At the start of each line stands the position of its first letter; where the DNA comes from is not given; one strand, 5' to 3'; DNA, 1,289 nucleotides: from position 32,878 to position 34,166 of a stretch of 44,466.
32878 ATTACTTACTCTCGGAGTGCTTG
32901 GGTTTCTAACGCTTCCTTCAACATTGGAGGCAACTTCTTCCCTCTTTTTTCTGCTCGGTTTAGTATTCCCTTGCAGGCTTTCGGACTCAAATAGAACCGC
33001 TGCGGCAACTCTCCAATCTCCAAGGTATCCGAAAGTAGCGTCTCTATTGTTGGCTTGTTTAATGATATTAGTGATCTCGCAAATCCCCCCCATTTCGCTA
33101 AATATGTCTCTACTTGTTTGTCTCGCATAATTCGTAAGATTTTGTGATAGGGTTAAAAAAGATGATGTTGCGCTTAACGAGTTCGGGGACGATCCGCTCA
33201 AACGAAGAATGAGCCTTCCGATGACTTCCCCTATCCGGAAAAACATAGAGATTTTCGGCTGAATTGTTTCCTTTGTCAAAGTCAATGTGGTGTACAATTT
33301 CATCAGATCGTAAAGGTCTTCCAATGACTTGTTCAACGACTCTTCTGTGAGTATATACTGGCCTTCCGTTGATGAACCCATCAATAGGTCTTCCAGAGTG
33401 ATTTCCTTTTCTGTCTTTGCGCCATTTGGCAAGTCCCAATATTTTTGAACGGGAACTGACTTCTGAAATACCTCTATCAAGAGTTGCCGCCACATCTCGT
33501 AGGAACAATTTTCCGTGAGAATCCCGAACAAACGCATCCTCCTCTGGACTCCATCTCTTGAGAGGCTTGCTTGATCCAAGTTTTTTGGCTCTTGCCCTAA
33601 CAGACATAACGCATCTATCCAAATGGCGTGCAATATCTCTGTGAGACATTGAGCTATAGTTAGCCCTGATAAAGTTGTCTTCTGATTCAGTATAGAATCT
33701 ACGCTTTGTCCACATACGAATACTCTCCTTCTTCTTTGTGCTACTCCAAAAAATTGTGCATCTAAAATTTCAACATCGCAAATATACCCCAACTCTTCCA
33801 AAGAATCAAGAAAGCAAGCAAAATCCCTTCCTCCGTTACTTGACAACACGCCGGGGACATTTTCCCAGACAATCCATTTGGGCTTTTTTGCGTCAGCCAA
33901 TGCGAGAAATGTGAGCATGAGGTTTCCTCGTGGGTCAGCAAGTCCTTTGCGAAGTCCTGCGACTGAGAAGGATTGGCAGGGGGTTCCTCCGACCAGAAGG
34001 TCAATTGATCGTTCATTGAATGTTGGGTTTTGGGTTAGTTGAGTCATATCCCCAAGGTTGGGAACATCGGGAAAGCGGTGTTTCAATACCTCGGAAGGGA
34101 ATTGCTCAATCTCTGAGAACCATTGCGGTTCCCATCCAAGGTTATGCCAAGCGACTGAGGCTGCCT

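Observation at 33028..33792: HNH endonuclease gene nested out of frame inside a C5-methyltransferase ORF that stays open through the whole insert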

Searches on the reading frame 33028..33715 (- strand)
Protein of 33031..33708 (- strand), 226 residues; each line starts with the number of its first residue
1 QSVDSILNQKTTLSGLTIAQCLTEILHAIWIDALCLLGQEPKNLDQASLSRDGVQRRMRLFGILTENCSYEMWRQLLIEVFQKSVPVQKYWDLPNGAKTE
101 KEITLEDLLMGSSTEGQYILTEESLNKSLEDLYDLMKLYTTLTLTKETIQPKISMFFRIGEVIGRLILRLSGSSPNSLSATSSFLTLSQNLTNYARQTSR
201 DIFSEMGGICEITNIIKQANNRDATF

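Call 3: search_protein_families(library=pfam, proteins=[window:33110-33715:-], max_evalue=0.1)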
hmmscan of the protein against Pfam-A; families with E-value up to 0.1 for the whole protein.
window:33110-33715:- (201 aa): 1 family
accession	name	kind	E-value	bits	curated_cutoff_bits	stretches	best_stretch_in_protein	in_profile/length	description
PF13392.12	HNH_3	-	8.4e-09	35.4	24.8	1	120-162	1-42/46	HNH endonuclease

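Call 12: search_protein_families(library=phrogs, proteins=[window:33110-33715:-, window:33028-33708:-], max_evalue=0.1)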
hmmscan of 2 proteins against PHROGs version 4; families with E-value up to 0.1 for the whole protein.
window:33110-33715:- (201 aa): 19 families
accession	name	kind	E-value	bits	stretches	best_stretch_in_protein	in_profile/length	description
phrog_323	-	transcription regulation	5.5e-17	63.3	1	4-148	93-234/319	transcriptional regulator, D5-like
phrog_15471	-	DNA, RNA and nucleotide metabolism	5.7e-14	53.4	1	117-183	27-93/183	HNH endonuclease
phrog_10730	-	DNA, RNA and nucleotide metabolism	3.3e-11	44.3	1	113-168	87-141/234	HNH endonuclease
phrog_21964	-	DNA, RNA and nucleotide metabolism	9.6e-11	42.7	1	118-174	162-217/244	HNH endonuclease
phrog_19902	-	DNA, RNA and nucleotide metabolism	1.7e-10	42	1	119-197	86-164/221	HNH endonuclease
phrog_14101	-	transcription regulation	9.7e-09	36.7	2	6-43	5-42/103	transcriptional regulator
phrog_20891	-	DNA, RNA and nucleotide metabolism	3.2e-08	34.5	1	116-158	150-192/219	HNH endonuclease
phrog_14913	-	DNA, RNA and nucleotide metabolism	1.2e-07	32.9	1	120-170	40-89/149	HNH endonuclease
phrog_7545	-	DNA, RNA and nucleotide metabolism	1.4e-07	32.9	1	22-171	18-135/160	HNH endonuclease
phrog_59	-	DNA, RNA and nucleotide metabolism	3.1e-06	27.8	1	116-157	185-224/423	HNH endonuclease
phrog_1891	-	DNA, RNA and nucleotide metabolism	3.3e-06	27.7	0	3-47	47-91/255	HNH endonuclease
phrog_959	-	DNA, RNA and nucleotide metabolism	5.9e-05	23.8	1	117-157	55-95/138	HNH endonuclease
phrog_16121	-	unknown function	0.0011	20.2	0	5-40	2-37/124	-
phrog_11013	-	unknown function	0.0015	19.4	0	52-100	30-76/87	-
phrog_37683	-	unknown function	0.0051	17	1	90-169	127-209/279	-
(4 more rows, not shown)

window:33028-33708:- (227 aa): 0 families

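Call 13: search_protein_families(library=ncbifam, proteins=[window:33110-33715:-, window:33028-33708:-], max_evalue=0.1)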
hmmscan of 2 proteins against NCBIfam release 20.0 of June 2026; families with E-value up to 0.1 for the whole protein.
window:33110-33715:- (201 aa): 0 families

window:33028-33708:- (227 aa): 0 families

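Call 30: find_related_loci(query=A2, collection=viral_contigs, flank=3000)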
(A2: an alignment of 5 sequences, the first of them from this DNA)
Query A2 (201 aa) in viral_contigs; peptide patterns used: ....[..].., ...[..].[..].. (x = any residue, [..] = any of these).
114 stretches matched a pattern; 45 encode a relative of the query (tblastn E <= 1e-3); 45 distinct loci.
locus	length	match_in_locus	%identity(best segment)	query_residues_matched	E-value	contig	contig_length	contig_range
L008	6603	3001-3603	100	1-201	7e-136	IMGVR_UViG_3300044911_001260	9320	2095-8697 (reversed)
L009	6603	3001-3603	75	1-201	2e-103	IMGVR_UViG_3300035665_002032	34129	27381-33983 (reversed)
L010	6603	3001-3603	75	1-201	2e-103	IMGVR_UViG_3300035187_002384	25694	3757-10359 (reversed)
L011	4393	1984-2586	75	1-201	3e-103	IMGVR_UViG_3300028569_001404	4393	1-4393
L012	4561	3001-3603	75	1-201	8e-103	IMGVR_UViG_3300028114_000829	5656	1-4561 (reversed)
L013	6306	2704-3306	75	1-201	8e-103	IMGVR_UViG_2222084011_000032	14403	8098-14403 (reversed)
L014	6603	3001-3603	69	1-201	1e-91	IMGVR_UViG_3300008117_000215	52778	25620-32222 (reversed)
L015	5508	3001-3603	66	1-201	1e-87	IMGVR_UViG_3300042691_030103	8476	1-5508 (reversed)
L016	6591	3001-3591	59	3-201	7e-72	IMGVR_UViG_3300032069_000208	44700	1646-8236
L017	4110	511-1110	57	1-201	3e-71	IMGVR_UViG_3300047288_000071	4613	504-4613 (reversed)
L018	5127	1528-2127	56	1-201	2e-68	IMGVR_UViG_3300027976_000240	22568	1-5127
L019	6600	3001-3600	59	1-201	5e-68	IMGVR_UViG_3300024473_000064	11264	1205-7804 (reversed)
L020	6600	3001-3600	54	1-201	9e-63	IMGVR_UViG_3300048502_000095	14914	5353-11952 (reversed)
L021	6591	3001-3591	44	6-201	2e-47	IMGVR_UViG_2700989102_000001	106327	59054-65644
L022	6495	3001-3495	36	5-170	2e-24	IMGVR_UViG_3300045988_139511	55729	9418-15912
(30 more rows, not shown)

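Call 31: find_related_loci(query=A2, collection=genome_contigs, flank=3000)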
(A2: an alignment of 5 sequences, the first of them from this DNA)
Query A2 (201 aa) in genome_contigs; peptide patterns used: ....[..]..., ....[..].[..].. (x = any residue, [..] = any of these).
97 stretches matched a pattern; 4 encode a relative of the query (tblastn E <= 1e-3); 4 distinct loci.
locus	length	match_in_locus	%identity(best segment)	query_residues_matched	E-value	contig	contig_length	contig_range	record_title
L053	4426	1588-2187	58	1-201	4e-74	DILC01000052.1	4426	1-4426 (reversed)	MAG TPA_asm: Rhodocyclaceae bacterium UBA5602 UBA5602_contig_9877, whole genome shotgun sequence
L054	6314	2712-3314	56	1-201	1e-66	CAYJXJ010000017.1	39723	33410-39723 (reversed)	MAG TPA_asm: uncultured Elusimicrobia bacterium isolate ERP125453_co1_480 genome assembly, contig: NODE_770_length_39723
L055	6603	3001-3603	50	1-201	6e-57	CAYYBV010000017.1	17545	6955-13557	MAG TPA_asm: uncultured Verrucomicrobiota bacterium isolate SRP263991_co4_99 genome assembly, contig: NODE_4577_length_1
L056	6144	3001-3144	51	123-171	1e-10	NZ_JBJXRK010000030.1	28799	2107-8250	Gudongella sp. SC589 30, whole genome shotgun sequence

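Call 59: search_dna_similar(query=window:33110-33715:-, collection=phages, mode=protein, max_rows=40, max_evalue=0.001)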
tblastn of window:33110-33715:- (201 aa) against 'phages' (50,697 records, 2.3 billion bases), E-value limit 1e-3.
Records with a match: 126; places in all: 128; records where one place covers at least 80% of the query: 9.
Best place of each record, by identity: <60% 126.
By first word of the organism name: Streptomyces 33; Mycobacterium 24; Pseudomonas 22; Bacillus 14; Flavobacterium 7; Alteromonas 5; Caudoviricetes 3; Geobacillus 3; Vibrio 2; Corynebacterium 2; and 8 more.
By host as written in the record: Mycobacterium smegmatis mc2 155 21; Streptomyces griseus ATCC 10137 13; - 12; Pseudomonas aeruginosa 11; Streptomyces viridochromogenes DSM40736 6; Alteromonas macleodii str. 'Balearic Sea AD45' 5; Streptomyces sanglieri UNT16F27A 5; Flavobacterium sp. LMO6 4; and 24 more.
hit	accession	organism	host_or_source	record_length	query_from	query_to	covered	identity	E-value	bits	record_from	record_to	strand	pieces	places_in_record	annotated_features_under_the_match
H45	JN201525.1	Mycobacterium phage Thibault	Mycobacterium smegmatis mc2 155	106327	6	201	98%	43.7%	1e-43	160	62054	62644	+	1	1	103: HNH endonuclease | 104: hypothetical protein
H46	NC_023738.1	Mycobacterium phage Thibault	Mycobacterium smegmatis mc2 155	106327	6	201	98%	43.7%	1e-43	160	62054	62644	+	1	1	103: HNH endonuclease | 104: hypothetical protein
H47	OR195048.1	Mycobacterium phage Bombitas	Mycobacterium smegmatis mc2 155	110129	6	201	98%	43.7%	1e-43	160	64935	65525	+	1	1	109: DNA methyltransferase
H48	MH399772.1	Mycobacterium phage Constella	Mycobacterium smegmatis mc2 155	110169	6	201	98%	43.7%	1e-43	160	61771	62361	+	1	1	104: methyltransferase | 105: HNH endonuclease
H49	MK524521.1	Mycobacterium phage Schatzie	Mycobacterium smegmatis mc2 155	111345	6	201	98%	43.7%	1e-43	160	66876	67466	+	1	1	DNA methylase; SEA_SCHATZIE_116; coding region not determined; unable ... | 117: HNH endonuclease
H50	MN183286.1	Mycobacterium phage Yeet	Mycobacterium smegmatis mc2 155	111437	6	201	98%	43.7%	1e-43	160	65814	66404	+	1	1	112: methyltransferase | 113: HNH endonuclease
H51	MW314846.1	Mycobacterium phage KashFlow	Mycobacterium smegmatis mc#155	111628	6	201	98%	43.7%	1e-43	160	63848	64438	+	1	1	113: DNA methylase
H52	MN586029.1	Mycobacterium phage Hannaconda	Mycobacterium smegmatis mc#155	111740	6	201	98%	43.7%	1e-43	160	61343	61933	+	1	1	107: DNA methylase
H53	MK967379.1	Mycobacterium phage HokkenD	Mycobacterium smegmatis mc2 155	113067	6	201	98%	43.7%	1e-43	160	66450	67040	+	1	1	111: DNA methylase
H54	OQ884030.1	Bacillus phage SDFMU_Pbc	Bacillus subtilis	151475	12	156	72%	31.2%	9e-5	48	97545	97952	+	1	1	putative HNH endonuclease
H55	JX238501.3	Bacillus phage phiAGATE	Bacillus pumilus GL1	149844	12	156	72%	30.5%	3e-5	49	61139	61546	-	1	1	putative HNH endonuclease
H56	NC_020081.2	Bacillus phage phiAGATE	Bacillus pumilus GL1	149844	12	156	72%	30.5%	3e-5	49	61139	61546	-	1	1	HNH endonuclease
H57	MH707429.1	Bacillus phage BSP12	Bacillus subtilis ATCC 21336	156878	12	156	72%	29.8%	5e-5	49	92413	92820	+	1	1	HNH homing endonuclease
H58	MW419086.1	Bacillus phage 015DV002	Bacillus subtilis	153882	12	156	72%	29.2%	1e-4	47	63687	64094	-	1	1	132: HNH endonuclease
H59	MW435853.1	Streptomyces phage MeganTheeKilla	Streptomyces viridochromogenes DSM40736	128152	57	180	62%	32.8%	2e-5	50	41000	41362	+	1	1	47: HNH endonuclease | 46: hypothetical protein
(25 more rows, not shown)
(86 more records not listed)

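Call 60: get_annotated_region(hit=H49, flank=2500)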
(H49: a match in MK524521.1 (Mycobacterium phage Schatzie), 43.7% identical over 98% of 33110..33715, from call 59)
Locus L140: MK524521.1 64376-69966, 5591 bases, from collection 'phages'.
description: Mycobacterium phage Schatzie, complete genome.
organism: Mycobacterium phage Schatzie (NCBI taxid 2530148)
taxonomy: Viruses; Duplodnaviria; Heunggongvirae; Uroviricota; Caudoviricetes; Omegavirus
host: Mycobacterium smegmatis mc2 155; source: soil; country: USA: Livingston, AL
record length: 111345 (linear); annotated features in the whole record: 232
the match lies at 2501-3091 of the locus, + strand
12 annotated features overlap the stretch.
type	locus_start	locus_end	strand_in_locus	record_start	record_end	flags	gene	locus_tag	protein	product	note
CDS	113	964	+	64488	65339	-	112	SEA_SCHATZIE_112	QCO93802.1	RecB-like exonuclease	-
CDS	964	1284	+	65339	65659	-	113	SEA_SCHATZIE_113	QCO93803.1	hypothetical protein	-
CDS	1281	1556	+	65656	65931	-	114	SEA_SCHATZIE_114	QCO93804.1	hypothetical protein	-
CDS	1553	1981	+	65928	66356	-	115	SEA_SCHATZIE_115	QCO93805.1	hypothetical protein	-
misc_feature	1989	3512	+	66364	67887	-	-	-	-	-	DNA methylase; SEA_SCHATZIE_116; coding region not determined; unable to determine intron boundaries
CDS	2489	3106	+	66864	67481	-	117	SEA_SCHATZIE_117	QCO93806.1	HNH endonuclease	-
CDS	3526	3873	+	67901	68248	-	118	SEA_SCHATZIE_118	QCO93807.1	DNA methylase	-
CDS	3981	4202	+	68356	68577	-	119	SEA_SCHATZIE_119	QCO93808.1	HNH endonuclease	-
CDS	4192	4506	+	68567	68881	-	120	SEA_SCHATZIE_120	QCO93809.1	hypothetical protein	-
CDS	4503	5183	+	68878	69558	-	121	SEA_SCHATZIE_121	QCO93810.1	hypothetical protein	-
CDS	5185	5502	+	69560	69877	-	122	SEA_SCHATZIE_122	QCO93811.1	hypothetical protein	-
CDS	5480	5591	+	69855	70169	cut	123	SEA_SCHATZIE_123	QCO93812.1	hypothetical protein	-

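Call 61: get_annotated_region(hit=H47, flank=2500)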
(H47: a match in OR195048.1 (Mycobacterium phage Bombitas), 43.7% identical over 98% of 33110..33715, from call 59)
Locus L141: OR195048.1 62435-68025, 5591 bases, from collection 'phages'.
description: Mycobacterium phage Bombitas, complete genome.
organism: Mycobacterium phage Bombitas (NCBI taxid 3043907)
taxonomy: Viruses; Duplodnaviria; Heunggongvirae; Uroviricota; Caudoviricetes; Omegavirus
host: Mycobacterium smegmatis mc2 155; source: soil; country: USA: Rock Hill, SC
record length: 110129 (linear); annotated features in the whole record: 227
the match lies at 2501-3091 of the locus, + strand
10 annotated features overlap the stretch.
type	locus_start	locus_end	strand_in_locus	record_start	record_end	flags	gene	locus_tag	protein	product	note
CDS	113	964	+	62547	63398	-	105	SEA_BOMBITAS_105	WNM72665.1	RecB-like exonuclease/helicase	-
CDS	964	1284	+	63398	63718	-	106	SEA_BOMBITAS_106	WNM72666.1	hypothetical protein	-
CDS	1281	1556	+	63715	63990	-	107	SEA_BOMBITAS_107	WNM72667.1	hypothetical protein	-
CDS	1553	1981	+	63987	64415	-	108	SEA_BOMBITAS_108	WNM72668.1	hypothetical protein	-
CDS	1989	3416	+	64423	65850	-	109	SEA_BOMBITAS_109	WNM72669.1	DNA methyltransferase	-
CDS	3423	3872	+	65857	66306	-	110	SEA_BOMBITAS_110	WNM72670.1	DNA methyltransferase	-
CDS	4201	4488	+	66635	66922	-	111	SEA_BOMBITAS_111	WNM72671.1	hypothetical protein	-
CDS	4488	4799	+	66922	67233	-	112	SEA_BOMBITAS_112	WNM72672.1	hypothetical protein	-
CDS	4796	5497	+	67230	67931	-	113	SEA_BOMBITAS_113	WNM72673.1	tRNA nucleotidyltransferase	-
CDS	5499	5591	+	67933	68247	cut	114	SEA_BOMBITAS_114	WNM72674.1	hypothetical protein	-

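Call 97: search_protein_representatives(protein=window:33031-33708:-)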
Query: 226 residues. Proteins with E-value up to 0.001 (for the whole library): 132; up to 1e-10: 66; up to 1e-30: 11. The best 132 are listed.
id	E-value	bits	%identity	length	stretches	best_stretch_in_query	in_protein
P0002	4.2e-141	483.8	100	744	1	1-226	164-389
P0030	1.8e-77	276.0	61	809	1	1-223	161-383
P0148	4.2e-41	157.2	42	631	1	1-223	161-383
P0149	4.1e-39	150.7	43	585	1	4-223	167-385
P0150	4.6e-36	140.7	43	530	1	1-221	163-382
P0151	1.5e-35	139.0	43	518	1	1-226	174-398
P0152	4.2e-35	137.6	43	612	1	3-221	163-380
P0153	7.6e-35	136.8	39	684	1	3-223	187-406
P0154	5.4e-34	134.0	42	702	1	4-216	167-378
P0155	6.2e-32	127.2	39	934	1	3-226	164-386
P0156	7.0e-32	127.1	39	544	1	3-217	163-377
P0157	9.2e-29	116.9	37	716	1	2-220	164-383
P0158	1.8e-28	116.0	39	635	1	2-223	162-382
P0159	3.5e-28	115.0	39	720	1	1-219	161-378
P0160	4.7e-28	114.6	39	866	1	1-223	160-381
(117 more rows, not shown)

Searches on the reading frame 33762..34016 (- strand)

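Call 3: search_protein_families(library=pfam, proteins=[window:33762-34016:-], max_evalue=0.1)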
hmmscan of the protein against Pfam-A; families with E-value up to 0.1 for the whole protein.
window:33762-34016:- (84 aa): 0 families

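Call 12: search_protein_families(library=phrogs, proteins=[window:33762-34016:-], max_evalue=0.1)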
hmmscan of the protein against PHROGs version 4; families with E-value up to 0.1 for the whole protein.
window:33762-34016:- (84 aa): 0 families

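Call 13: search_protein_families(library=ncbifam, proteins=[window:33762-34016:-], max_evalue=0.1)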
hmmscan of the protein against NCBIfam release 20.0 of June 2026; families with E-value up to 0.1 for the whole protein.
window:33762-34016:- (84 aa): 1 family
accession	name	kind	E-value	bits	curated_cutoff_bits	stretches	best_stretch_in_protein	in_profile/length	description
TIGR03758.1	conj_TIGR03758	hypoth_equivalog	0.0076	16.4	42.7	1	50-80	12-41/76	TIGR03758 family integrating conjugative element protein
